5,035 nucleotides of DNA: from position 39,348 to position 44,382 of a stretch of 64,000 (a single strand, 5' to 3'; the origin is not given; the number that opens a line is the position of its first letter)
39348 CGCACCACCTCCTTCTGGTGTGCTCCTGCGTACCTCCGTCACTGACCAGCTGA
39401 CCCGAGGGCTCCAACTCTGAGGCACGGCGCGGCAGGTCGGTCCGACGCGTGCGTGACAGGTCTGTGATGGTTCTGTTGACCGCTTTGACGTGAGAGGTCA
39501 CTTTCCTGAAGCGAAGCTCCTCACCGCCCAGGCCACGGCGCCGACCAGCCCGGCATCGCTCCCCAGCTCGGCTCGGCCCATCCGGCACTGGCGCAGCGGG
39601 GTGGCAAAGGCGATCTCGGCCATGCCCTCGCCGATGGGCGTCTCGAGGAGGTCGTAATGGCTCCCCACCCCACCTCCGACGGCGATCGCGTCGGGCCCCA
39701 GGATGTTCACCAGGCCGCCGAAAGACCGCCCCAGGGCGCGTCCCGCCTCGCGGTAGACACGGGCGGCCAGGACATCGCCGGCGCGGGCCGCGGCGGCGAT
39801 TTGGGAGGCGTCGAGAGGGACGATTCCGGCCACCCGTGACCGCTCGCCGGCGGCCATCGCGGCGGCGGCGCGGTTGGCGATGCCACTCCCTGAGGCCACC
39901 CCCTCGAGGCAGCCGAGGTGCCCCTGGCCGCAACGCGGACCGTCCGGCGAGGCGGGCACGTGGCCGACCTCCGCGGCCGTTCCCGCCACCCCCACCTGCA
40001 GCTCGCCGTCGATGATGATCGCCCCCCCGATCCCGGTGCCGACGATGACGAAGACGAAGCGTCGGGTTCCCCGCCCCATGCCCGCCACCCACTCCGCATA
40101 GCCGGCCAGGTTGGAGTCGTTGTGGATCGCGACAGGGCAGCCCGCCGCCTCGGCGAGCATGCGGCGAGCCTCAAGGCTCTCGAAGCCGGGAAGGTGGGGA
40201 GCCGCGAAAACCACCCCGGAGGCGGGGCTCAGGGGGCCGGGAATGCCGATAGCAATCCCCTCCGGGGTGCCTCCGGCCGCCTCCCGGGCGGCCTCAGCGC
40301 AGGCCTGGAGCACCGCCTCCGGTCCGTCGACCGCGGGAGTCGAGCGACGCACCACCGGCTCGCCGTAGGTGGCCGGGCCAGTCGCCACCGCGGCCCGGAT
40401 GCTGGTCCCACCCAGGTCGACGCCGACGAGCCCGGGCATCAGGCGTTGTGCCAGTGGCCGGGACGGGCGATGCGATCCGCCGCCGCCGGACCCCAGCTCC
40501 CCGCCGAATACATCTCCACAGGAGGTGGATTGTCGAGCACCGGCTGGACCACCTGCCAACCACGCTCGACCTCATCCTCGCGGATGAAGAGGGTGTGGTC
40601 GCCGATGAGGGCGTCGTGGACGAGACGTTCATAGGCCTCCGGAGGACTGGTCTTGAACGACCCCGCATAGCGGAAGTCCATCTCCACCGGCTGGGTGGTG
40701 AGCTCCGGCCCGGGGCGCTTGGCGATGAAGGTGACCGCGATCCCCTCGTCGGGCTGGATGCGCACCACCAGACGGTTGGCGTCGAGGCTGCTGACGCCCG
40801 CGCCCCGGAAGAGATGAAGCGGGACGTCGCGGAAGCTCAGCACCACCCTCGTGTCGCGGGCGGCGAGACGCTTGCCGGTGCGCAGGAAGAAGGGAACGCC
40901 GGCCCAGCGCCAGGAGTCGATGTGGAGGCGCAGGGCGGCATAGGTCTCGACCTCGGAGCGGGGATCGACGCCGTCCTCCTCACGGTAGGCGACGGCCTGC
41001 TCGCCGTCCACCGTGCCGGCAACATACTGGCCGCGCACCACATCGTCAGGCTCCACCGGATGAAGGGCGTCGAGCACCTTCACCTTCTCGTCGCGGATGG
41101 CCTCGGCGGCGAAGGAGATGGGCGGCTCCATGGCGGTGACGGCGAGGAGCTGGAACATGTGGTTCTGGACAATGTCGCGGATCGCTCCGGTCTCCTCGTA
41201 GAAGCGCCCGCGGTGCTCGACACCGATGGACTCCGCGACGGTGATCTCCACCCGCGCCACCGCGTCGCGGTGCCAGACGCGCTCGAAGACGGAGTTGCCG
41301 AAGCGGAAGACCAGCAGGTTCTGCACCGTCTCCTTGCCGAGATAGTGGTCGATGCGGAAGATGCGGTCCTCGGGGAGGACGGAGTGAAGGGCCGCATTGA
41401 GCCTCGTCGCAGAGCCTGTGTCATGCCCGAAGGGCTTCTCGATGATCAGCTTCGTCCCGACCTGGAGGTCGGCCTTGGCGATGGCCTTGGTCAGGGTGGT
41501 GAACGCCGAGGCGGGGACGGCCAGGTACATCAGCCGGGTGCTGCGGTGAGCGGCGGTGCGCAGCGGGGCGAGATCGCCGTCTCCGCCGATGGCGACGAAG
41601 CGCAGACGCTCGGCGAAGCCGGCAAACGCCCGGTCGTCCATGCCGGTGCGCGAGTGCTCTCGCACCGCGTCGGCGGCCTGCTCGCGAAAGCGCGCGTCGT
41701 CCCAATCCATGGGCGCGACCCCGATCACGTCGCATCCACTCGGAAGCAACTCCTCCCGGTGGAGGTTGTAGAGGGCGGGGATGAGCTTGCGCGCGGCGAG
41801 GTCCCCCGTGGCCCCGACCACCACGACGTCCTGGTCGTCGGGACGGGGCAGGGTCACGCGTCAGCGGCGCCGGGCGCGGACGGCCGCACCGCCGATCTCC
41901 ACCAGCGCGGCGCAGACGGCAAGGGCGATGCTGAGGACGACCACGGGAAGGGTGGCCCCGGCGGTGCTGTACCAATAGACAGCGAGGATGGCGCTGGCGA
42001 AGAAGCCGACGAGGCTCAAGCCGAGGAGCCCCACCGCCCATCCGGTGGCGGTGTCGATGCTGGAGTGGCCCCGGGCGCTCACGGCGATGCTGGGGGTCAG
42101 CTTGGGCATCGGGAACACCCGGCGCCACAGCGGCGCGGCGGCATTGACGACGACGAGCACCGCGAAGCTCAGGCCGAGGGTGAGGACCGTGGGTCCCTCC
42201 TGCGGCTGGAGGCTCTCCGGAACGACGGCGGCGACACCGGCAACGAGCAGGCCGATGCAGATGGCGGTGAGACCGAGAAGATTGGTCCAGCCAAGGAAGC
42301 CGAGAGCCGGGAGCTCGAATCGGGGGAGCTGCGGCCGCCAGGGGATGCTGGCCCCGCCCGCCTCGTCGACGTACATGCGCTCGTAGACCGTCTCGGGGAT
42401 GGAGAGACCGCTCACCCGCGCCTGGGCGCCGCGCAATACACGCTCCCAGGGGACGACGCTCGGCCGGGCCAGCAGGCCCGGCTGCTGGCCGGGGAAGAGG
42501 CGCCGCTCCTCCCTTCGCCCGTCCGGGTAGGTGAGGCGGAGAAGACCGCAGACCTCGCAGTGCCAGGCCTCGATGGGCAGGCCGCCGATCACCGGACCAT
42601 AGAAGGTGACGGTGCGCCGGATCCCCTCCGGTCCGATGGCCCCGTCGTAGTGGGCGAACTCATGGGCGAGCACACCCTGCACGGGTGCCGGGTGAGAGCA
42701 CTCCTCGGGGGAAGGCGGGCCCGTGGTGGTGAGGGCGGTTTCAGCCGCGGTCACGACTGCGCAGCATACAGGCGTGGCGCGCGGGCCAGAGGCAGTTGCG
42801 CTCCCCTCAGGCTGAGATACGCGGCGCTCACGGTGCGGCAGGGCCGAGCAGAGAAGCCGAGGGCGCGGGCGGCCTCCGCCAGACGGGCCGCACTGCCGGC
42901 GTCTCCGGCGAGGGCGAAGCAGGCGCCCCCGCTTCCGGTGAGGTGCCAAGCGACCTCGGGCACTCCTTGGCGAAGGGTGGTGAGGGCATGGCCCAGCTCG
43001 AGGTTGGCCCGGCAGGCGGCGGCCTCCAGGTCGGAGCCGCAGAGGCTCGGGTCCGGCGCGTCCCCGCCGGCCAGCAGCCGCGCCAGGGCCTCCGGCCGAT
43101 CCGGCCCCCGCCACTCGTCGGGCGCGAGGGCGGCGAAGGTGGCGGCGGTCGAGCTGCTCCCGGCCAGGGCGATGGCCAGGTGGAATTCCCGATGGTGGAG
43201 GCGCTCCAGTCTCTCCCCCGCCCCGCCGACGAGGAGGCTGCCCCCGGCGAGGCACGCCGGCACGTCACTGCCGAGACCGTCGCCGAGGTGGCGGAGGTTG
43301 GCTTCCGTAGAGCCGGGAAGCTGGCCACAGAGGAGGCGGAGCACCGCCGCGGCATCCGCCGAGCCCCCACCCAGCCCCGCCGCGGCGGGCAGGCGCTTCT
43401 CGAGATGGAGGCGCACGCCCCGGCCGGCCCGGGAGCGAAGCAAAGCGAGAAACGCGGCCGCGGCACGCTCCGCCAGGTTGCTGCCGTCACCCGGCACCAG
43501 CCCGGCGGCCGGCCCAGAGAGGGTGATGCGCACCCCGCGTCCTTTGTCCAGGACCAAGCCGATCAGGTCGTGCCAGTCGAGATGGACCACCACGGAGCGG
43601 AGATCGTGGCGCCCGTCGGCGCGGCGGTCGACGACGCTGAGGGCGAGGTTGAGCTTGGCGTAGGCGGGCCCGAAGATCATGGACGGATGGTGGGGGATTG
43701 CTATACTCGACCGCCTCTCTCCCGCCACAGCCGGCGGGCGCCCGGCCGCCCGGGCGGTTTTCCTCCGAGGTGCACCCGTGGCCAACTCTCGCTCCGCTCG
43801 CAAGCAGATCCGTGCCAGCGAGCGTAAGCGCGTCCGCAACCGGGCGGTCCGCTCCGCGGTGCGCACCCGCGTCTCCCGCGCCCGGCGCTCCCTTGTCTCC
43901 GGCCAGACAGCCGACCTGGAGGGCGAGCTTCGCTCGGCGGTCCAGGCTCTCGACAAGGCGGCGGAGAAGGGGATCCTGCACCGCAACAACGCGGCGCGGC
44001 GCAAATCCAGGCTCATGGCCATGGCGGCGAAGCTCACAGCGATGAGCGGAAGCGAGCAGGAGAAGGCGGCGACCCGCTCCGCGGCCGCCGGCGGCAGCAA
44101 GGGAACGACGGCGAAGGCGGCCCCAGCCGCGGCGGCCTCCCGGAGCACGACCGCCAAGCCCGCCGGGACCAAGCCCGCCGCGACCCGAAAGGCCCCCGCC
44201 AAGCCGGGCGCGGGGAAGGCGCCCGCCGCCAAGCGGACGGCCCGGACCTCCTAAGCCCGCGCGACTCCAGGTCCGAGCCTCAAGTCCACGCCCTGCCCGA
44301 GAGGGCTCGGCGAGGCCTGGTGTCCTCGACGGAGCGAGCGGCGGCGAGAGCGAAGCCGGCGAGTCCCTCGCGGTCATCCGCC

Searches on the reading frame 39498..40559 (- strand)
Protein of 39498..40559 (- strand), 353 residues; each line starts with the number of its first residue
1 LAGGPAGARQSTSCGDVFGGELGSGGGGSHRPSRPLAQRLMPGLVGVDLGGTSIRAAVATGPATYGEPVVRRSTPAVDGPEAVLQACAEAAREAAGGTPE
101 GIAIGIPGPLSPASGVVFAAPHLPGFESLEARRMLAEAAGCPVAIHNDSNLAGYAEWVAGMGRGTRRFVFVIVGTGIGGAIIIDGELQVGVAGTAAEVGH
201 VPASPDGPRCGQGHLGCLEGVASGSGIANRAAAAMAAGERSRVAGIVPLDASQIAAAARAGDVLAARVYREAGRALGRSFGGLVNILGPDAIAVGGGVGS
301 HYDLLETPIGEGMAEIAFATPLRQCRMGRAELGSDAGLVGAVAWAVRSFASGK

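Call 31: search_protein_families(library=pfam, proteins=[window:39498-40559:-])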
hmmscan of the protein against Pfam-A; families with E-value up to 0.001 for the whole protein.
window:39498-40559:- (353 aa): 1 family
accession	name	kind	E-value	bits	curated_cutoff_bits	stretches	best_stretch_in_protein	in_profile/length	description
PF00480.26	ROK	-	1.8e-56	192.3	22.9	1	45-346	2-292/294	ROK family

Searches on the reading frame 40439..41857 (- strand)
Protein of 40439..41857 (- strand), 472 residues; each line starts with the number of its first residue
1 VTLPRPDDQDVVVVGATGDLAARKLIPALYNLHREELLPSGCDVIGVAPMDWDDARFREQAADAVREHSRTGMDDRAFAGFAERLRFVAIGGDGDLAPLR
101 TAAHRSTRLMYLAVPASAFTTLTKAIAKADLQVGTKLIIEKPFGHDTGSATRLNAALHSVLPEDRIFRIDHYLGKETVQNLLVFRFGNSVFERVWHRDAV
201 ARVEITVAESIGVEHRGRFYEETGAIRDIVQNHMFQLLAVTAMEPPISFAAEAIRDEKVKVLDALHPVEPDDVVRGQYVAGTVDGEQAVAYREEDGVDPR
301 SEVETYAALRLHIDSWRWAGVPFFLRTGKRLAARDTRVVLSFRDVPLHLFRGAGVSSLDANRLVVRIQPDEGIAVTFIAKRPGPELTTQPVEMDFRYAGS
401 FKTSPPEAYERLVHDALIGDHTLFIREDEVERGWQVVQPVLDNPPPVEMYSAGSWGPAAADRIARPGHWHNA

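Call 31: search_protein_families(library=pfam, proteins=[window:40439-41857:-])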
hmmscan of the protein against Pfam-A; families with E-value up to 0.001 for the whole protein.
window:40439-41857:- (472 aa): 2 families
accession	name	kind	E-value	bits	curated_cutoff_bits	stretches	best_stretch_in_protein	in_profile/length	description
PF02781.21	G6PD_C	-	1.2e-112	376.3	27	1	182-465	1-289/296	Glucose-6-phosphate dehydrogenase, C-terminal domain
PF00479.28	G6PD_N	-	1.1e-48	166.8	22.1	1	12-180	1-183/183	Glucose-6-phosphate dehydrogenase, NAD binding domain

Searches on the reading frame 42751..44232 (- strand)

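Call 31: search_protein_families(library=pfam, proteins=[window:42751-44232:-])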
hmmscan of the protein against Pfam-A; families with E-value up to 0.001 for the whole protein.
window:42751-44232:- (493 aa): 2 families
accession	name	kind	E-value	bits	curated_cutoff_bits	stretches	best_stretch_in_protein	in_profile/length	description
PF00288.32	GHMP_kinases_N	-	7.4e-12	45.8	22.3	1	252-331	1-87/87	GHMP kinases N terminal domain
PF08544.19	GHMP_kinases_C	-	0.00069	20.4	21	0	428-457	50-81/85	GHMP kinases C terminal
